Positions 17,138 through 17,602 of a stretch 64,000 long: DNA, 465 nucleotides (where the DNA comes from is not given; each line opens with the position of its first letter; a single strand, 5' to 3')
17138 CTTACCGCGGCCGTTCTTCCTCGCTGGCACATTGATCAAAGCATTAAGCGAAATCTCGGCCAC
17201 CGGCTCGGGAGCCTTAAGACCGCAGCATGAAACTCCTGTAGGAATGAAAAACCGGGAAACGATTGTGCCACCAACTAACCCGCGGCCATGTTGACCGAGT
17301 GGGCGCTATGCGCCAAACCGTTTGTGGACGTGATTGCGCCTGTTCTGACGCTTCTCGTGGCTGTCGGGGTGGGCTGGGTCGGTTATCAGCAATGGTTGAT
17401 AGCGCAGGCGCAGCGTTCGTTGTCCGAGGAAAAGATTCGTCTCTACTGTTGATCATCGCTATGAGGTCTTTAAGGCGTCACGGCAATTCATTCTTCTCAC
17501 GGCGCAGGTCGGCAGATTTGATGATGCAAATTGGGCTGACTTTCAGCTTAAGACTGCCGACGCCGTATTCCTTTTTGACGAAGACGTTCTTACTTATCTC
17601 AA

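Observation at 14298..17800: Lower-GC three-gene islet (nuclease-fold-like protein, GHKL ATPase, small TM protein) wedged between a permease gene and thiC: candidate undescribed defence-like or mobile module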

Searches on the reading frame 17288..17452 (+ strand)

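Call 6: search_protein_families(library=pfam, proteins=[window:17288-17452:+], max_evalue=1)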
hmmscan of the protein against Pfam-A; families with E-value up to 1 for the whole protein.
window:17288-17452:+ (54 aa): 2 families
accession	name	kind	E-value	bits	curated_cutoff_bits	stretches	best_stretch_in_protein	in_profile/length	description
PF15990.10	UPF0767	-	0.022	15.4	27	1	12-40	8-37/83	UPF0767 family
PF22852.1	SoxE_N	-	0.071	13.4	27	1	14-44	9-39/48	Sulfocyanin, N-terminal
